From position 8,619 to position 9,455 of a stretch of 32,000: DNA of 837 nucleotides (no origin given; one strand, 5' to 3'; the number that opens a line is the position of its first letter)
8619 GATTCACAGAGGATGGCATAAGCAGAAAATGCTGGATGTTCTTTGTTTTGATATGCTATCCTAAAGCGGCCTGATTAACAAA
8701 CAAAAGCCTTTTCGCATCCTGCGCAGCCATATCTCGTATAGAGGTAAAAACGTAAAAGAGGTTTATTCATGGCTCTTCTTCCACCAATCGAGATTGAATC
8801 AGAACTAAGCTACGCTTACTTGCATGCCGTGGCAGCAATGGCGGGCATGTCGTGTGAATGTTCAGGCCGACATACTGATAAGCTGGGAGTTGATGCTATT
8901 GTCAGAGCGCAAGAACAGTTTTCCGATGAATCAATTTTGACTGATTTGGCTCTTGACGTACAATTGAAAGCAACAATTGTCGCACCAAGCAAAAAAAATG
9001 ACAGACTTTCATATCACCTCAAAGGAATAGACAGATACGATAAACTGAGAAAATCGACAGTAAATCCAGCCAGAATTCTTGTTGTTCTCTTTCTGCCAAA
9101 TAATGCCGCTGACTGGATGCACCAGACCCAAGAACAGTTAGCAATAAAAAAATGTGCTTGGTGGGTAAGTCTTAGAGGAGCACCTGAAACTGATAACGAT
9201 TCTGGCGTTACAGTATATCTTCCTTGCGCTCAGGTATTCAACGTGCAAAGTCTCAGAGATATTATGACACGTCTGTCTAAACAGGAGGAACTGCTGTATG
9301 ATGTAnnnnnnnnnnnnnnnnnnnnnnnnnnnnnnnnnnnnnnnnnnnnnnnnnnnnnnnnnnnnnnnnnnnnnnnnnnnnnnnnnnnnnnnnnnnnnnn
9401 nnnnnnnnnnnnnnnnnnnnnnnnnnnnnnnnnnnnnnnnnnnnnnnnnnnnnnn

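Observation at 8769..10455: DUF4365-like nuclease translationally coupled to a 385-aa orphan protein: candidate two-gene defence module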

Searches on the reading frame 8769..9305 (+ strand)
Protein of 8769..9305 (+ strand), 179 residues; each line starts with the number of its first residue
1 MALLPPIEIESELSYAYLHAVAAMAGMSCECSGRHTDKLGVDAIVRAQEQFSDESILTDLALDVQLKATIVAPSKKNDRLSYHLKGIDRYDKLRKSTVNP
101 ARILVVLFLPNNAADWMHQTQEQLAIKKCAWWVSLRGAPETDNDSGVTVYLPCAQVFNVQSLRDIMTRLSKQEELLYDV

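Call 3: search_protein_families(library=pfam, proteins=[window:8769-9305:+], max_evalue=1)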
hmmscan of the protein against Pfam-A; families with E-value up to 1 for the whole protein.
window:8769-9305:+ (179 aa): 2 families
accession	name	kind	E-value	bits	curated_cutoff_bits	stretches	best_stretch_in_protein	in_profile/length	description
PF14280.11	DUF4365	-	4.7e-17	62.8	24.3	1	12-168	2-138/139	Domain of unknown function (DUF4365)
PF14294.11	DUF4372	-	0.012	16.3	25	1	152-178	44-70/74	Domain of unknown function (DUF4372)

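Call 4: search_protein_families(library=padloc, proteins=[window:8769-9305:+], max_evalue=1)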
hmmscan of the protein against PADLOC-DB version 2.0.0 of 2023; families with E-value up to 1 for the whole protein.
window:8769-9305:+ (179 aa): 25 families
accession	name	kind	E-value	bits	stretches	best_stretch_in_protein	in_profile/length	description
PDLC04287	PDC-M02A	-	2.2e-77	257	1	1-178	1-178/182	-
PDLC04278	PDC-M02A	-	3.1e-53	178.2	1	5-173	4-165/167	-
PDLC04297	PDC-M02A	-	3.6e-51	171.2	1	8-174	5-164/165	-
PDLC04276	PDC-M02A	-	1.3e-36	124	1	12-173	27-182/184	-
PDLC04290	PDC-M02A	-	1.5e-33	113.9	1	9-172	7-166/170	-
PDLC04291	PDC-M02A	-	1e-31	108.3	1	10-172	16-173/176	-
PDLC04282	PDC-M02A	-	1.8e-30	103.9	1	10-172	22-178/182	-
PDLC04283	PDC-M02A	-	7.4e-27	92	1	12-175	32-191/193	-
PDLC04277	PDC-M02A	-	2.3e-24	84.3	1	16-170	14-164/169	-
PDLC04273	PDC-M02A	-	6.9e-24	82.9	1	10-167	10-161/172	-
PDLC04274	PDC-M02A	-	1.1e-22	78.5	1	10-171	29-182/186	-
PDLC04292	PDC-M02A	-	3.3e-21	73.9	1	15-171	12-165/169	-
PDLC04275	PDC-M02A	-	1.9e-19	68.3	1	12-168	11-160/172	-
PDLC04279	PDC-M02A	-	2.9e-19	67.8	1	15-168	20-172/179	-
PDLC04284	PDC-M02A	-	3.9e-18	63.7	1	16-167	31-178/188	-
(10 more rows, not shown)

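Call 10: search_protein_families(library=ncbifam, proteins=[window:8769-9305:+], max_evalue=1)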
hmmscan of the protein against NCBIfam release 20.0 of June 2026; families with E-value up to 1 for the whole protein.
window:8769-9305:+ (179 aa): 0 families

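Call 12: search_solved_structures(query=window:8769-9305:+, max_evalue=10, show_alignments=2)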
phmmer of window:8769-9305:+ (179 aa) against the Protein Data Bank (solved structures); distinct sequences matched with E-value up to 10: 2.
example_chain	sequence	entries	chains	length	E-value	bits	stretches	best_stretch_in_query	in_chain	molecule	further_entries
4zk0_A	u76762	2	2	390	1.5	11.7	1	102-166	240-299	Serpin B4 | Serpin B3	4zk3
2zv6_A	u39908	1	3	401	1.5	11.6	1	102-166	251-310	Serpin B3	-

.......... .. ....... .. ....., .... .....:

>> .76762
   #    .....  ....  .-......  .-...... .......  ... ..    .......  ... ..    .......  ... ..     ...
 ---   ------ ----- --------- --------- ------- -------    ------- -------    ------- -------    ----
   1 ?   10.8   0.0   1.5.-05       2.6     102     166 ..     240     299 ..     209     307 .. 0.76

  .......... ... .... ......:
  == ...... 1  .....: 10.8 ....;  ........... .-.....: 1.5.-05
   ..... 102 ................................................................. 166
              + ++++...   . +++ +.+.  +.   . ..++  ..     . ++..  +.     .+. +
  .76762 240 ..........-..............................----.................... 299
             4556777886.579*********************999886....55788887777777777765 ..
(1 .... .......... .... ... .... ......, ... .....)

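Call 20: find_homologous_proteins(query=window:8769-9305:+, max_evalue=0.001)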
Query window:8769-9305:+ (179 aa): 1003 proteins with E <= 0.001 among 1104 candidates; the best 120 are listed.
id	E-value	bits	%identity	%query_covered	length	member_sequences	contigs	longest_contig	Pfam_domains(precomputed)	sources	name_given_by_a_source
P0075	8.8e-108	375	95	100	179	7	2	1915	PF14280.12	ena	-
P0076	7.3e-92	323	84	99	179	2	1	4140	PF14280.12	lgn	-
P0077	2.5e-91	322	83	100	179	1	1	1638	PF14280.12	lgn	-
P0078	9.1e-90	317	82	100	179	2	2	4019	PF14280.12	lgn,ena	-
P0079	3.5e-89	315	81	99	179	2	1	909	PF14280.12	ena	-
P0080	3.3e-83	295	76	99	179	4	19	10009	PF14280.12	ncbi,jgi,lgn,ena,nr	ncbi:MAG TPA: hypothetical protein DCQ37_00425 [Desulfobacteraceae bacterium]|nr:hypothetical protei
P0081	9.5e-76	271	71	99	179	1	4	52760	PF14280.12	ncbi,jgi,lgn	jgi:hypothetical protein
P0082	2.6e-75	270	68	99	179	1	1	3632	PF14280.12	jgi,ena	-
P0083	2.4e-74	266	68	99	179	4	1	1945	PF14280.12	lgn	-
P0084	1.4e-73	264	68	99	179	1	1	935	PF14280.12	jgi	jgi:hypothetical protein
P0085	9.1e-73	261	67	99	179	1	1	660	PF14280.12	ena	-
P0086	1.5e-72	261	66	99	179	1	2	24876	PF14280.12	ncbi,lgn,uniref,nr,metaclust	ncbi:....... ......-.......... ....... [Desulfatiglans anilini]|uniref:DUF4365 domain-containing pro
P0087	6.3e-72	259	68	99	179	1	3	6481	PF14280.12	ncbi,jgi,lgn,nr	ncbi:MAG: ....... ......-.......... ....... [Candidatus Nealsonbacteria bacterium]|nr:DUF4365 domain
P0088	6.6e-72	259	68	98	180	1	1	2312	PF14280.12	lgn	-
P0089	8.9e-72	258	67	99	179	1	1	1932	PF14280.12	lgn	-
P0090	1.7e-71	257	67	99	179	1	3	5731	PF14280.12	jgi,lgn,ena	-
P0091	2.6e-71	257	68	100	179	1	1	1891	PF14280.12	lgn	-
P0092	3.1e-71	256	65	99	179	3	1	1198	PF14280.12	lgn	-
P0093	2.4e-70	253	66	99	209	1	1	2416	PF14280.12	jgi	jgi:hypothetical protein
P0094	5.0e-70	252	66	99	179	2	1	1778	PF14280.12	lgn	-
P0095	2.8e-69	250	64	99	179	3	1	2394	PF14280.12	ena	-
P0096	4.4e-69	249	66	99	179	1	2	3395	PF14280.12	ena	-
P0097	4.5e-69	249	66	99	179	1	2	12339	PF14280.12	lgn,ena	-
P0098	5.8e-69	249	64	99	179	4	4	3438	PF14280.12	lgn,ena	-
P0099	5.9e-69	249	65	99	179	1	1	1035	PF14280.12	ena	-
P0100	6.1e-69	249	64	99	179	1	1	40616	PF14280.12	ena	-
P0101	2.7e-68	247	66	99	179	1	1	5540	PF14280.12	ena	-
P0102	5.6e-68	246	66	99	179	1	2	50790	PF14280.12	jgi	jgi:Domain of unknown function (DUF4365)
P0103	8.3e-67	242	63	99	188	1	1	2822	PF14280.12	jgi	jgi:hypothetical protein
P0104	1.2e-66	241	63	99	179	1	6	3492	PF14280.12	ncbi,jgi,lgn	jgi:hypothetical protein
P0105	1.2e-66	241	62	99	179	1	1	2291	PF14280.12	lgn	-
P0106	2.7e-66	240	63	99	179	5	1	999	PF14280.12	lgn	-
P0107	1.9e-65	238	62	99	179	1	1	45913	PF14280.12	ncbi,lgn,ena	-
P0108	2.1e-65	237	63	98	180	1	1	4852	PF14280.12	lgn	-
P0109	2.6e-65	237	64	96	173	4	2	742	PF14280.12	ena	-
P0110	8.4e-65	235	62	99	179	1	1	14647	PF14280.12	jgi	jgi:hypothetical protein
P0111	1.3e-64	235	62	99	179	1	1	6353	PF14280.12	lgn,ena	-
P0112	2.8e-64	234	62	99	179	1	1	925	PF14280.12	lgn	-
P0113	3.3e-62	227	59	99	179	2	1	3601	PF14280.12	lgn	-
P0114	3.0e-61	224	60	97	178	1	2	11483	PF14280.12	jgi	-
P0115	1.2e-60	222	58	99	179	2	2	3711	PF14280.12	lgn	-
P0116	5.3e-60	220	59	99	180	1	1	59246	PF14280.12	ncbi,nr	ncbi:MAG: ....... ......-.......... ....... [Planctomycetes bacterium]|nr:DUF4365 domain-containing 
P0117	8.5e-59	216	58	99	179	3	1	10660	PF14280.12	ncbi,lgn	-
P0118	9.1e-59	216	57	99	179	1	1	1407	PF14280.12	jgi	jgi:hypothetical protein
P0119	1.1e-58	215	56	99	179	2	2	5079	PF14280.12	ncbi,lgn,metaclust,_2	metaclust:\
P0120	1.9e-58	215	64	82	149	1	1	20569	PF14280.12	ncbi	-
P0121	2.8e-58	214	57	99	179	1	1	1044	PF14280.12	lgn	-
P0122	4.7e-58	213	59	99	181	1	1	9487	PF14280.12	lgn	-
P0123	3.7e-57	211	57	97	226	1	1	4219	PF14280.12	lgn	-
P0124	5.8e-57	210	56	99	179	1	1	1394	PF14280.12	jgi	jgi:hypothetical protein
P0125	6.8e-57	210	53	100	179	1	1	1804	PF14280.12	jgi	jgi:Domain of unknown function (DUF4365)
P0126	1.1e-56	209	55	99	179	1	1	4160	PF14280.12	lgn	-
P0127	1.8e-56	208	55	99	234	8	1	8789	PF14280.12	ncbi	-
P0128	9.2e-56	206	55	99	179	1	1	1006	PF14280.12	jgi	jgi:hypothetical protein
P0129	1.5e-54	202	55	100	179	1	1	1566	PF14280.12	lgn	-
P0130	2.5e-54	201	55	99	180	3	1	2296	PF14280.12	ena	-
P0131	3.0e-54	201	55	99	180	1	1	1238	PF14280.12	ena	-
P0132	3.1e-54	201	58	95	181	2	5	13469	PF14280.12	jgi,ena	-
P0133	3.6e-54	201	56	99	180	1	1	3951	PF14280.12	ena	-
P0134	4.5e-54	200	53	98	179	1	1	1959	PF14280.12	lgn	-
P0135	4.9e-54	200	53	99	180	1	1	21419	PF14280.12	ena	-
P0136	9.4e-54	199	58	95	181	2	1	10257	PF14280.12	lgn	-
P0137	1.3e-53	199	54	99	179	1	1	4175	PF14280.12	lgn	-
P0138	1.4e-53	199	54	99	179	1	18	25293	PF14280.12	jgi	jgi:hypothetical protein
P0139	2.5e-53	198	53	99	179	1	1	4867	PF14280.12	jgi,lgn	jgi:hypothetical protein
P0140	3.0e-53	198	56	96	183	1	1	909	PF14280.12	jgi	jgi:hypothetical protein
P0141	3.6e-53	198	54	97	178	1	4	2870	PF14280.12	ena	-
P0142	7.6e-53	197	55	100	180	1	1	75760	PF14280.12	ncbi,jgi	jgi:hypothetical protein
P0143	7.7e-53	196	56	99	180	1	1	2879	PF14280.12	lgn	-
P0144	1.2e-52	196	54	99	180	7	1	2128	PF14280.12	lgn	-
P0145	1.3e-52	196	54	97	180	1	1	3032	PF14280.12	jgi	jgi:hypothetical protein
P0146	1.7e-52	195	54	95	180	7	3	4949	PF14280.12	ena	-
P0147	2.5e-52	195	53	99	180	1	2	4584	PF14280.12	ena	-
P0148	2.6e-52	195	53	99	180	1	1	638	PF14280.12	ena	-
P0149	2.6e-52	195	55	99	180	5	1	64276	PF14280.12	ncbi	-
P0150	2.7e-52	195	53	99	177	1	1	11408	PF14280.12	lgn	-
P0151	3.0e-52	195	54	99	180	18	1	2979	PF14280.12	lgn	-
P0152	3.5e-52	194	55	100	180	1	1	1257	PF14280.12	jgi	jgi:Domain of unknown function (DUF4365)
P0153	3.6e-52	194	56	95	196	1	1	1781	PF14280.12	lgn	-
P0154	3.6e-52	194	52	97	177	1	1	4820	PF14280.12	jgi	jgi:hypothetical protein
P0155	4.0e-52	194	54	100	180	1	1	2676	PF14280.12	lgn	-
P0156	4.3e-52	194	53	100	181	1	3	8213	PF14280.12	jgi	jgi:Domain of unknown function (DUF4365)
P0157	4.4e-52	194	53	99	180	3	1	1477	PF14280.12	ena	-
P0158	4.9e-52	194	57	88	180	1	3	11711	PF14280.12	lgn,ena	-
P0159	5.5e-52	194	54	97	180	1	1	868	PF14280.12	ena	-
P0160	5.7e-52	194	53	100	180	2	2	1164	PF14280.12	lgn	-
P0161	5.8e-52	194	54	99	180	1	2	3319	PF14280.12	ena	-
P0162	6.5e-52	193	57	95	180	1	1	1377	PF14280.12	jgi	jgi:hypothetical protein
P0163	7.9e-52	193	54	97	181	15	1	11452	PF14280.12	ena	-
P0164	8.6e-52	193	54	99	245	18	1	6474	PF14280.12,PF13310.12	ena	-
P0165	9.8e-52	193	53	99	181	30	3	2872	PF14280.12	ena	-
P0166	1.3e-51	192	56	99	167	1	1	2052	PF14280.12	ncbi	-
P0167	1.9e-51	192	55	96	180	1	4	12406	PF14280.12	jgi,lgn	jgi:hypothetical protein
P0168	2.0e-51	192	50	96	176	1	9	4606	PF14280.12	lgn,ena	-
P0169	2.0e-51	192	53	100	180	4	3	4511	PF14280.12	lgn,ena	-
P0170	2.2e-51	192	53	100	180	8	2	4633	PF14280.12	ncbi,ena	-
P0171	2.2e-51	192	53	99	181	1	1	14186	PF14280.12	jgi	jgi:hypothetical protein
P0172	2.3e-51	192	53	99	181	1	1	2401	PF14280.12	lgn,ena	-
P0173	2.5e-51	192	53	97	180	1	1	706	PF14280.12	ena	-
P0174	2.6e-51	192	53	99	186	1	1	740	PF14280.12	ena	-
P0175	3.0e-51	191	54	99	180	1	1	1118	PF14280.12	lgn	-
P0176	3.4e-51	191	53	99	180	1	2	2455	PF14280.12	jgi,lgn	jgi:hypothetical protein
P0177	3.9e-51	191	51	100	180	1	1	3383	PF14280.12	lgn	-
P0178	4.0e-51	191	53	99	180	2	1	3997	PF14280.12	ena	-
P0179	4.0e-51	191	53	97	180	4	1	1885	PF14280.12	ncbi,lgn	-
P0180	4.1e-51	191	53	99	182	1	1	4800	PF14280.12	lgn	-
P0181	4.2e-51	191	53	96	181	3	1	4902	PF14280.12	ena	-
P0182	4.2e-51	191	53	97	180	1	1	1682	PF14280.12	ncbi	-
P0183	5.1e-51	191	51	99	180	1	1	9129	PF14280.12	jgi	jgi:uncharacterized protein DUF4365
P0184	5.7e-51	190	53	100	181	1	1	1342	PF14280.12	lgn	-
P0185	5.7e-51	190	54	97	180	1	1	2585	PF14280.12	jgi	jgi:hypothetical protein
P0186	5.9e-51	190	56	95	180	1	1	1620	PF14280.12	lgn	-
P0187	6.1e-51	190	52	97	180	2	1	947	PF14280.12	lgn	-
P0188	6.5e-51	190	53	99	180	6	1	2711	PF14280.12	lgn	-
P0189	6.7e-51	190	52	98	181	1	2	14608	PF14280.12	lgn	-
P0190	7.2e-51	190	50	98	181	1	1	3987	PF14280.12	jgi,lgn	-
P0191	8.6e-51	190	53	99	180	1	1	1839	PF14280.12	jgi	jgi:hypothetical protein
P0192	9.1e-51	190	53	97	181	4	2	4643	PF14280.12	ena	-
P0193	9.4e-51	190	54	97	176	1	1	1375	PF14280.12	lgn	-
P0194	9.4e-51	190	56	95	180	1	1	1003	PF14280.12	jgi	jgi:hypothetical protein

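Call 62: search_dna_similar(query=window:8769-9305:+, collection=phages, mode=protein, max_evalue=0.01, max_rows=30)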
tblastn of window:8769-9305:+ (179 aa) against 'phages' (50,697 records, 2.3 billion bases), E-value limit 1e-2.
Records with a match: 2; places in all: 2; records where one place covers at least 80% of the query: 2.
Best place of each record, by identity: <60% 2.
By first word of the organism name: Leptospira 2.
By host as written in the record: - 2.
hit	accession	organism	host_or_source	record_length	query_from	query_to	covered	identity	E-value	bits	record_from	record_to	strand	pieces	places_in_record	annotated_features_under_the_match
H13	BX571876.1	Leptospira phage LE1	-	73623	10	173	92%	22.0%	2e-3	44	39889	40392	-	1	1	unnamed protein product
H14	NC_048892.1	Leptospira phage LE1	-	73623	10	173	92%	22.0%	2e-3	44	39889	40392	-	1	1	hypothetical protein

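Call 63: get_annotated_region(hit=H14, flank=5000)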
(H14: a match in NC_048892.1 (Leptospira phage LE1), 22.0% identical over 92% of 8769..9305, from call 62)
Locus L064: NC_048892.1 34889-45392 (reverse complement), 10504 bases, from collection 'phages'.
description: Leptospira biflexa temperate bacteriophage LE1.
organism: Leptospira phage LE1 (NCBI taxid 137511)
taxonomy: Viruses; Duplodnaviria; Heunggongvirae; Uroviricota; Caudoviricetes; Saintgironsvirus; Saintgironsvirus LE1
host: -; source: -; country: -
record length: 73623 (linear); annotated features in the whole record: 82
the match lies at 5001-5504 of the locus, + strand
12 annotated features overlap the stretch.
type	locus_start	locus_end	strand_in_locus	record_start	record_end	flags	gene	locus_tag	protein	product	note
CDS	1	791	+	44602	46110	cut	-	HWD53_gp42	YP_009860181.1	hypothetical protein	NADH-Ubiquinone oxidoreductase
CDS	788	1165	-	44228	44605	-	-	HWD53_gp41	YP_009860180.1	hypothetical protein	Unknown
CDS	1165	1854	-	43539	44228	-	-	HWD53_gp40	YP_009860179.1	hypothetical protein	bZIP transcription factor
CDS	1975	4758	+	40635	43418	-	-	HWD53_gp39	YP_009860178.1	hypothetical protein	-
CDS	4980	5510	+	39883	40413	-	-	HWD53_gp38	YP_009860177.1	hypothetical protein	-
CDS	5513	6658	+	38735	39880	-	-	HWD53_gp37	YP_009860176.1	hypothetical protein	-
CDS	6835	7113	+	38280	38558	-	-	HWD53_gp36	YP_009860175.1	hypothetical protein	Unknown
CDS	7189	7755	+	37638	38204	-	-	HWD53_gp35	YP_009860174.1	hypothetical protein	Unknown. Leucine rich repeat N-terminal domain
CDS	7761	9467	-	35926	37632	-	-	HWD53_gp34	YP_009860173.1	glycine-rich protein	-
CDS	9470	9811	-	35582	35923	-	-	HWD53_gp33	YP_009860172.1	hypothetical protein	-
CDS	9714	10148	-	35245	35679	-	-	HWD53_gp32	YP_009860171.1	hypothetical protein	Unknown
CDS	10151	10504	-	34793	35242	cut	-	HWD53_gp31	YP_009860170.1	hypothetical protein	-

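Call 65: search_protein_families(library=padloc, proteins=[L064:4980-5507:+, L064:5513-6655:+, L064:1975-4755:+], max_evalue=0.001)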
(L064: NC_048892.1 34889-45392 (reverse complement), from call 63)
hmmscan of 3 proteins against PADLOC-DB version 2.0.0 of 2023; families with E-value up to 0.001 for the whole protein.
L064:4980-5507:+ (176 aa): 24 families
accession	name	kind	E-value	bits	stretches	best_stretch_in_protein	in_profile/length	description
PDLC04290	PDC-M02A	-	7.6e-51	170.1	1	1-172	1-164/170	-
PDLC04297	PDC-M02A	-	1e-34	117.7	1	3-174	2-162/165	-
PDLC04278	PDC-M02A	-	7.8e-32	108.6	1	1-173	1-163/167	-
PDLC04288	PDC-M02A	-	6e-29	99.4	1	2-166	42-208/222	-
PDLC04282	PDC-M02A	-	8.1e-26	88.8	1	2-172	16-176/182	-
PDLC04276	PDC-M02A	-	1e-25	88.5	1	4-174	21-181/184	-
PDLC04291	PDC-M02A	-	4.5e-25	86.6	1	4-171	12-170/176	-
PDLC04277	PDC-M02A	-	4.8e-23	80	1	1-170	1-162/169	-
PDLC04284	PDC-M02A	-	2e-20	71.2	1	62-169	69-178/188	-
PDLC04280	PDC-M02A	-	2.1e-17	61.3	1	4-171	17-175/182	-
PDLC04287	PDC-M02A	-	8.1e-17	59.6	1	2-171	4-169/182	-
PDLC04292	PDC-M02A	-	2.3e-16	58.2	1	11-171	10-163/169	-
PDLC04283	PDC-M02A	-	2.8e-16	57.5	1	9-175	31-189/193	-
PDLC04275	PDC-M02A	-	2.2e-15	55.1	1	3-171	4-161/172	-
PDLC04273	PDC-M02A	-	3.1e-15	54.7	1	4-169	6-161/172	-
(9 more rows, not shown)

L064:5513-6655:+ (381 aa): 28 families (the best 25 are shown)
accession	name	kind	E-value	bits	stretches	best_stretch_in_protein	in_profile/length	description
PDLC04333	PDC-M02B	-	9.9e-65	216.7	1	5-377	11-376/379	-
PDLC04301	PDC-M02B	-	1.7e-52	176.7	1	5-374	9-373/378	-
PDLC04319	PDC-M02B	-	7.5e-38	128.4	1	3-376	8-371/373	-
PDLC04298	PDC-M02B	-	9.1e-38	128.1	1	5-379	12-375/380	-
PDLC04318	PDC-M02B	-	4.7e-33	112.7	1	3-374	6-385/390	-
PDLC04304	PDC-M02B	-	5.5e-30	102.7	1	8-379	15-381/383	-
PDLC04330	PDC-M02B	-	1.5e-29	101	1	5-375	10-366/375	-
PDLC04335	PDC-M02B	-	2.6e-26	90.3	1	5-370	4-355/364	-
PDLC04303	PDC-M02B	-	3.9e-24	83.4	1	10-377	17-382/383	-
PDLC04329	PDC-M02B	-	6.9e-21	72.3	1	5-238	5-247/377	-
PDLC04311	PDC-M02B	-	2.4e-20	70.8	1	9-379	10-374/384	-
PDLC04307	PDC-M02B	-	2.8e-20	70.7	1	9-377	13-367/373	-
PDLC04336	PDC-M02B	-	3.4e-20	70.6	1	7-226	14-236/412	-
PDLC04308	PDC-M02B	-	2.3e-18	64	1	6-367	15-372/391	-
PDLC04328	PDC-M02B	-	3.3e-18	63.9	1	11-268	18-284/381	-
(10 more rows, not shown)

L064:1975-4755:+ (927 aa): 23 families
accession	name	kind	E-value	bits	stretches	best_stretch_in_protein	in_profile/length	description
PDLC03598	REase_MTase_IIG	-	0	1118.5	1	3-910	3-910/912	Type IIG restriction enzyme-methyltransferase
PDLC03599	REase_MTase_IIG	-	6.7e-95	316.8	2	25-733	22-728/959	Type IIG restriction enzyme-methyltransferase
PDLC03627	REase_MTase_IIG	-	2e-73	245.7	2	71-432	104-482/1136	Type IIG restriction enzyme-methyltransferase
PDLC04134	mad2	-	4.9e-43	145.7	1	29-489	9-370/492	mads_2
PDLC02643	DrmMI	-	3.6e-34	115.9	1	476-890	868-1276/1347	DrmMI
PDLC02644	DrmMI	-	1.1e-14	51.3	2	479-587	384-494/988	DrmMI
PDLC02640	DrmMI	-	7.5e-13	45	1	529-914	545-934/1015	DrmMI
PDLC02646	DrmMI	-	5.3e-08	29.4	1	479-577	285-385/792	DrmMI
PDLC03021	MTase_I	-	7.4e-08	29.6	0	358-428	187-245/491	Type I methyltransferase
PDLC03609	REase_MTase_IIG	-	6e-07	25.6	1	338-435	418-514/1066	Type IIG restriction enzyme-methyltransferase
PDLC02523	PglX|PglXI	-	2.8e-06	23.4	1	352-432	327-406/1428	PglX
PDLC03630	REase_MTase_IIG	-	5.6e-06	22.4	1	292-380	353-430/1100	Type IIG restriction enzyme-methyltransferase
PDLC03629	REase_MTase_IIG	-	9.1e-06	21.7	1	342-431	421-512/1182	Type IIG restriction enzyme-methyltransferase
PDLC02639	DrmMI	-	1.4e-05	21.6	1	478-590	584-697/803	DrmMI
PDLC03245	MTase_II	-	1.6e-05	21.6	1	356-509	55-191/577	Type II methyltransferase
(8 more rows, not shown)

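Call 78: search_protein_families(library=phrogs, proteins=[window:8769-9305:+], max_evalue=0.01)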
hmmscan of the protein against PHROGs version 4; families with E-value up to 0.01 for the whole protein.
window:8769-9305:+ (179 aa): 1 family
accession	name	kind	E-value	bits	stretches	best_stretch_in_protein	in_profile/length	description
phrog_27905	-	unknown function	2.3e-18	67.5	1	8-164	6-156/167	-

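Call 100: search_solved_structures(query=A5, max_evalue=10, show_alignments=3)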
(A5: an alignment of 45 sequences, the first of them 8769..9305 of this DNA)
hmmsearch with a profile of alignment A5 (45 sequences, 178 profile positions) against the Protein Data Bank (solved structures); distinct sequences matched with E-value up to 10: 2.
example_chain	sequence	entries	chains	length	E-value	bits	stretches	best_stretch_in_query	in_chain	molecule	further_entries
2dgj_A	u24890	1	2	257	0.029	17.4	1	14-56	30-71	hypothetical protein ebhA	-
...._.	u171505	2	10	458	0.087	15.8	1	4-118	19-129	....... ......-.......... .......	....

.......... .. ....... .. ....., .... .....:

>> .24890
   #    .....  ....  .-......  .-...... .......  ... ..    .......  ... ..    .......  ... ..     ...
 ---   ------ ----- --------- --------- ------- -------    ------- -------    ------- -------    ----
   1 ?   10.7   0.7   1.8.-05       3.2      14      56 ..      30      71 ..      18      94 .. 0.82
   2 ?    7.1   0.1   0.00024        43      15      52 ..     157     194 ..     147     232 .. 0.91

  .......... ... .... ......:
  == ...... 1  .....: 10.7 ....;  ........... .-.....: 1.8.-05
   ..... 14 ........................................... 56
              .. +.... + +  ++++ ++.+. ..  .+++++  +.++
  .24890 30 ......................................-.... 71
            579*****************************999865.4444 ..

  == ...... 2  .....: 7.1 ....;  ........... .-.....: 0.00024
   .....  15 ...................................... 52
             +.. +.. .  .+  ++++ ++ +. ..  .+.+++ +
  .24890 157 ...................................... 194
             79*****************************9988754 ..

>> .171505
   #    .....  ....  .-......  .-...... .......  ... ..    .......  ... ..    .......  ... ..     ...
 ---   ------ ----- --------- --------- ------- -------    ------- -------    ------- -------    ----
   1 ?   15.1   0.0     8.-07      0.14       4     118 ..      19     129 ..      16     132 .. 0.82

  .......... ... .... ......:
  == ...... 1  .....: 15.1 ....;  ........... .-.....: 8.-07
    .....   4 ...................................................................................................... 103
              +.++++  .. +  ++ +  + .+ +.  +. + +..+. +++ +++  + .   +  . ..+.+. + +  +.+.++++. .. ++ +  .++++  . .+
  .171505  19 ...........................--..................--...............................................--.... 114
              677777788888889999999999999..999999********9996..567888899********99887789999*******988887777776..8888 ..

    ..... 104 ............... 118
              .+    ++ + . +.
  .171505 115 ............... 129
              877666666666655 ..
